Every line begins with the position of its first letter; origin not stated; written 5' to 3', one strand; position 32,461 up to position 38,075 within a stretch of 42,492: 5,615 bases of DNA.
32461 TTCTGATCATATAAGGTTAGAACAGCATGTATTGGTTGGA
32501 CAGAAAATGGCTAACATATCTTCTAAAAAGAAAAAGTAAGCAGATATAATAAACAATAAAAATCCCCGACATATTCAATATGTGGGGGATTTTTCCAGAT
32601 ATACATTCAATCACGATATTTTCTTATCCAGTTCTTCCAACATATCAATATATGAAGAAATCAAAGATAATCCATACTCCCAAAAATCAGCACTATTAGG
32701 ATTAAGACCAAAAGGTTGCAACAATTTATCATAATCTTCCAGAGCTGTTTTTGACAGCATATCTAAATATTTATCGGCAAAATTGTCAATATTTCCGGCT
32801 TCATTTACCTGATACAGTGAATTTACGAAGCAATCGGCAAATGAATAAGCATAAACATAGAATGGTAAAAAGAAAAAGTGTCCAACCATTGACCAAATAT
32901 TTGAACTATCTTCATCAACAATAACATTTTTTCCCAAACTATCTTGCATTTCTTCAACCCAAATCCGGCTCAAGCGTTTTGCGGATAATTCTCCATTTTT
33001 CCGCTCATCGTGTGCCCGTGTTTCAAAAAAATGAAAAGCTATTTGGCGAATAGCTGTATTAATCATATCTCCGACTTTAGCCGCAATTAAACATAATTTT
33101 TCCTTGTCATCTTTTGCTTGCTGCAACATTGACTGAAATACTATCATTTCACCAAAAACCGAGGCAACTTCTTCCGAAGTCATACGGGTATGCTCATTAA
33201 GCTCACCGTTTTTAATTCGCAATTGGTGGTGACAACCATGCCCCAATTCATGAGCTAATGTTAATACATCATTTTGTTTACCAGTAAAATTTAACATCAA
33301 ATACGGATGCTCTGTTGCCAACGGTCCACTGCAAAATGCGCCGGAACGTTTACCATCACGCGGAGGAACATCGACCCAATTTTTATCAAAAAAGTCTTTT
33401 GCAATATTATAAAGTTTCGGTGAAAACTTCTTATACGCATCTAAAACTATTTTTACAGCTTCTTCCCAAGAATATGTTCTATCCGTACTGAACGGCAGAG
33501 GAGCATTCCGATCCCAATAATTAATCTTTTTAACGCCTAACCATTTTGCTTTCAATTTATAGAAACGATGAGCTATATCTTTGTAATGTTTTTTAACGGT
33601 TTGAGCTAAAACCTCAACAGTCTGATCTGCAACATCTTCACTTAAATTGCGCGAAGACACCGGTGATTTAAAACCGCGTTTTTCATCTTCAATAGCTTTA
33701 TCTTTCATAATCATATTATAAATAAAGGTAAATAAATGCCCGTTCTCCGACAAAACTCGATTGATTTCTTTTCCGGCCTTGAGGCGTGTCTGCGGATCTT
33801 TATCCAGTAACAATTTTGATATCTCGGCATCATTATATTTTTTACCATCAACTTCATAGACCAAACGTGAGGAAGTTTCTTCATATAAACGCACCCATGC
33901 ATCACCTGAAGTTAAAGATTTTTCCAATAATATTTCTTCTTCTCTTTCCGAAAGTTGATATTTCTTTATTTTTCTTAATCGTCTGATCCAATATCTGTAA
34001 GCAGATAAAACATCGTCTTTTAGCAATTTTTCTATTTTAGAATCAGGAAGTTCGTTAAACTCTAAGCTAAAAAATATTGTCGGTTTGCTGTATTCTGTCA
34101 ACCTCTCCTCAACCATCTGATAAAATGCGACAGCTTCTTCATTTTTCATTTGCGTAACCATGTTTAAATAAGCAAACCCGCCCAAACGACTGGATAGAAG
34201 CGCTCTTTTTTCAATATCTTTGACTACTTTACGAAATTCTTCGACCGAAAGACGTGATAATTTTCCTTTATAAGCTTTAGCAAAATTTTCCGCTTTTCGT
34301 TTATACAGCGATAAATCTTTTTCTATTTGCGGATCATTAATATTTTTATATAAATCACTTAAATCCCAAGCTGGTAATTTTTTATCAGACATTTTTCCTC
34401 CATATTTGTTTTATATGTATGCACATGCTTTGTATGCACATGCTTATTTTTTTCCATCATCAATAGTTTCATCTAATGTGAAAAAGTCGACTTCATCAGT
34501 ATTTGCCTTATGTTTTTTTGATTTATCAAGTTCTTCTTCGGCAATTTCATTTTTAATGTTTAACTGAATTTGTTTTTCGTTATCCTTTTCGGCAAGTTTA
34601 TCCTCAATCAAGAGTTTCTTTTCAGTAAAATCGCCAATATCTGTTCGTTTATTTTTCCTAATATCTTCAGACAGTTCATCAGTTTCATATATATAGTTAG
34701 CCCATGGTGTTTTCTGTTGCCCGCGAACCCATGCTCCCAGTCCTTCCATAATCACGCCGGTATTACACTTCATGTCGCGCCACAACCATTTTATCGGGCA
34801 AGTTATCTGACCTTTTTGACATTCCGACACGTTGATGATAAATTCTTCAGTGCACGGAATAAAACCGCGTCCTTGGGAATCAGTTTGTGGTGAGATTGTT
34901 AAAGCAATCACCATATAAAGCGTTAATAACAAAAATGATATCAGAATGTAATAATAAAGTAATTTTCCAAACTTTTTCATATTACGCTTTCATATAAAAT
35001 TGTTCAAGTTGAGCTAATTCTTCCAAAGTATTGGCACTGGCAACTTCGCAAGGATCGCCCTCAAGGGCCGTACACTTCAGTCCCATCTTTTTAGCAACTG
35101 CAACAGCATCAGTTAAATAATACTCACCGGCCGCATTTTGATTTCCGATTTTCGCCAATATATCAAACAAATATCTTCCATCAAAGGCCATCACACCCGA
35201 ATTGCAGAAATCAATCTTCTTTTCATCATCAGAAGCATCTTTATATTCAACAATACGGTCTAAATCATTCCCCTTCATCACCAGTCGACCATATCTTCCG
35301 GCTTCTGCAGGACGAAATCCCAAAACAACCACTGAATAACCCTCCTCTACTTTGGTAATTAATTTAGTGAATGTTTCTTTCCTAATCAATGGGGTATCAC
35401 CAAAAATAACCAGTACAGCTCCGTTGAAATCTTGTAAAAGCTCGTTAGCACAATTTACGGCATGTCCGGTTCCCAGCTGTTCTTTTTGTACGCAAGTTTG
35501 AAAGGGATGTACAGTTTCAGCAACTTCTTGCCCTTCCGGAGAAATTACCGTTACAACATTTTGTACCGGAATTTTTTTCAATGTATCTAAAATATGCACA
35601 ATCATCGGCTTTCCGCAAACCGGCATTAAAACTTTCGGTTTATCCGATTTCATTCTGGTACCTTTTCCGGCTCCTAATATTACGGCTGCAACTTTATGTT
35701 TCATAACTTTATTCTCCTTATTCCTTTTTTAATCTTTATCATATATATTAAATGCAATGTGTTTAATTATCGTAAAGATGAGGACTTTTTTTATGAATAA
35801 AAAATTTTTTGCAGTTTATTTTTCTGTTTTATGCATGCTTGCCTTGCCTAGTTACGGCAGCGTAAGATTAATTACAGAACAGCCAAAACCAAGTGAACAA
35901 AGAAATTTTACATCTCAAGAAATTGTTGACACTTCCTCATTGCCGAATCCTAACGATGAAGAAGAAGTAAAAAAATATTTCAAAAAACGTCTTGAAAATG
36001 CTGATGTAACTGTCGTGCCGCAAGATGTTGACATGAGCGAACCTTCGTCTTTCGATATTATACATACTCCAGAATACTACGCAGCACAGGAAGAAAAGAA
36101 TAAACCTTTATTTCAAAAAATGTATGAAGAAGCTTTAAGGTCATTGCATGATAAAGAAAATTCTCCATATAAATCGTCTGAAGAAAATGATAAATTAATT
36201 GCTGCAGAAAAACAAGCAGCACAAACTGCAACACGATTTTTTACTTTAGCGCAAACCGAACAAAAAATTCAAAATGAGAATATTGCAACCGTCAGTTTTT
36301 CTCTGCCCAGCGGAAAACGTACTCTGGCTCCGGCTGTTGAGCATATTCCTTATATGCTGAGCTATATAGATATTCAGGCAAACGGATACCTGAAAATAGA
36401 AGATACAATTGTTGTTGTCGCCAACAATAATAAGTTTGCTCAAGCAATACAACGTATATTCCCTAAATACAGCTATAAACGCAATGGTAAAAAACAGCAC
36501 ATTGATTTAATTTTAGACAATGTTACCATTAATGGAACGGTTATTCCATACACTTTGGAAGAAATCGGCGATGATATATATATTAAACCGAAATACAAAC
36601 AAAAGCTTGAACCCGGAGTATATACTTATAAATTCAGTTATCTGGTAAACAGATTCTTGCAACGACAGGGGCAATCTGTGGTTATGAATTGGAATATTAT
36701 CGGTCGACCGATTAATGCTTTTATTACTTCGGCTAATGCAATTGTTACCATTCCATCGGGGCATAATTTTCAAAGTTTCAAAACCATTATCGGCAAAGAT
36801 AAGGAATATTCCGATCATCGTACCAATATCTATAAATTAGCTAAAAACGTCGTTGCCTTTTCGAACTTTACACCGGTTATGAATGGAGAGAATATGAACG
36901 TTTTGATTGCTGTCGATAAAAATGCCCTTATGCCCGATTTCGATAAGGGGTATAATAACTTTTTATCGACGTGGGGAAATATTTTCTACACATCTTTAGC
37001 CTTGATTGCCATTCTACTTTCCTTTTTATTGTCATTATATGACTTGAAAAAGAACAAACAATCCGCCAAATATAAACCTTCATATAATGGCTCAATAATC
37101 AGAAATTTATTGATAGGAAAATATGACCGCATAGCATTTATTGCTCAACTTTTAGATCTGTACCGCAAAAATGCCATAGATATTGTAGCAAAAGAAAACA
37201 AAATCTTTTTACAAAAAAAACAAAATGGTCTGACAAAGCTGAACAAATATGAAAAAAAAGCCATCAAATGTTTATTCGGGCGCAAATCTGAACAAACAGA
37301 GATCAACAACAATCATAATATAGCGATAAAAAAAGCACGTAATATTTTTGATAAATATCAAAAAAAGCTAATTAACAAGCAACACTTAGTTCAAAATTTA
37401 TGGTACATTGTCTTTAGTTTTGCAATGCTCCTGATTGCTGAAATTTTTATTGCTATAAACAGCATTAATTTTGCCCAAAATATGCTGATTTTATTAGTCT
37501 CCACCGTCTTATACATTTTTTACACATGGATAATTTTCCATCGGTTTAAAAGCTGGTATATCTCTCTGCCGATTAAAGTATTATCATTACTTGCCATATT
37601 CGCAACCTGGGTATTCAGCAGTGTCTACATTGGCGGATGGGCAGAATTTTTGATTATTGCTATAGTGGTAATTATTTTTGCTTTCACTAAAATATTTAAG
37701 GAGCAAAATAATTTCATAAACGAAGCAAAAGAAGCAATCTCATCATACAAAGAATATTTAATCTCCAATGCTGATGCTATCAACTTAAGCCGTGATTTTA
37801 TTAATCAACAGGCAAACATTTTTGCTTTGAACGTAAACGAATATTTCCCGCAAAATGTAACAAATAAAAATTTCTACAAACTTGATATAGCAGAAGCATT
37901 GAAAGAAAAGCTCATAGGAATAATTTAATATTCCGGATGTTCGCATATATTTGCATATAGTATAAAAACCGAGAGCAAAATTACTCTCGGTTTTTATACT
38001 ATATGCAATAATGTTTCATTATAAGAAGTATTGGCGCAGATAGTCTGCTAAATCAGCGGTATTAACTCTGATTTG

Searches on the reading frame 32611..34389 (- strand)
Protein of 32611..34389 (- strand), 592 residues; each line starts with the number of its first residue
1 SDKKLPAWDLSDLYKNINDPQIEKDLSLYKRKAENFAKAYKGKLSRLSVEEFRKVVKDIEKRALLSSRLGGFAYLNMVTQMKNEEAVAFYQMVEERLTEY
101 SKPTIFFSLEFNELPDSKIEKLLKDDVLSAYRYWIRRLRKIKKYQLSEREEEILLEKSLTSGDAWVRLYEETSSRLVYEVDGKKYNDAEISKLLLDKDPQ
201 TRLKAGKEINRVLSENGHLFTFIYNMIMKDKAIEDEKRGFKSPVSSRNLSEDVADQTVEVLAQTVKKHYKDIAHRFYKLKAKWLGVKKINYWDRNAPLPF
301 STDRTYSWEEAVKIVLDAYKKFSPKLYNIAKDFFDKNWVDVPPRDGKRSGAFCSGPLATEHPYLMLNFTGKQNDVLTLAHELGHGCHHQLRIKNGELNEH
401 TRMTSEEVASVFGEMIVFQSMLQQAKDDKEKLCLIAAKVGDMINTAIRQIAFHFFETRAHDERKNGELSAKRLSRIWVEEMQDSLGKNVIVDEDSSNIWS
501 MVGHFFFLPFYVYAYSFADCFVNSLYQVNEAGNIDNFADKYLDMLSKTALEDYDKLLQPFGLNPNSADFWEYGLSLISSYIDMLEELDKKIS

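Call 58: search_protein_families(library=pfam, proteins=[window:32611-34389:-], max_evalue=0.00001)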
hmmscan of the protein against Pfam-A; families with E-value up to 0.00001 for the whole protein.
window:32611-34389:- (592 aa): 2 families
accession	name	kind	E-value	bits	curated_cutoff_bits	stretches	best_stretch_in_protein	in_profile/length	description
PF01432.26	Peptidase_M3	-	1.9e-36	126.8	27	1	195-572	4-453/457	Peptidase family M3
PF08439.15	Peptidase_M3_N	-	8.5e-18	64.8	25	1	110-176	1-68/70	Oligopeptidase F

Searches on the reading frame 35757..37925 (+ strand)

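Call 58: search_protein_families(library=pfam, proteins=[window:35757-37925:+], max_evalue=0.00001)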
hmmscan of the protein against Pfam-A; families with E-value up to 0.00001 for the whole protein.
window:35757-37925:+ (723 aa): 2 families
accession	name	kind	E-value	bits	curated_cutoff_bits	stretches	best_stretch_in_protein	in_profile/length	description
PF09972.14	DUF2207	-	1.1e-08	35.9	24.4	1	204-348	9-140/172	Predicted membrane protein (DUF2207) N-terminal domain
PF20990.2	DUF2207_C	-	2.3e-06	27.9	33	1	439-678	12-217/247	Predicted membrane protein (DUF2207) C-terminal domain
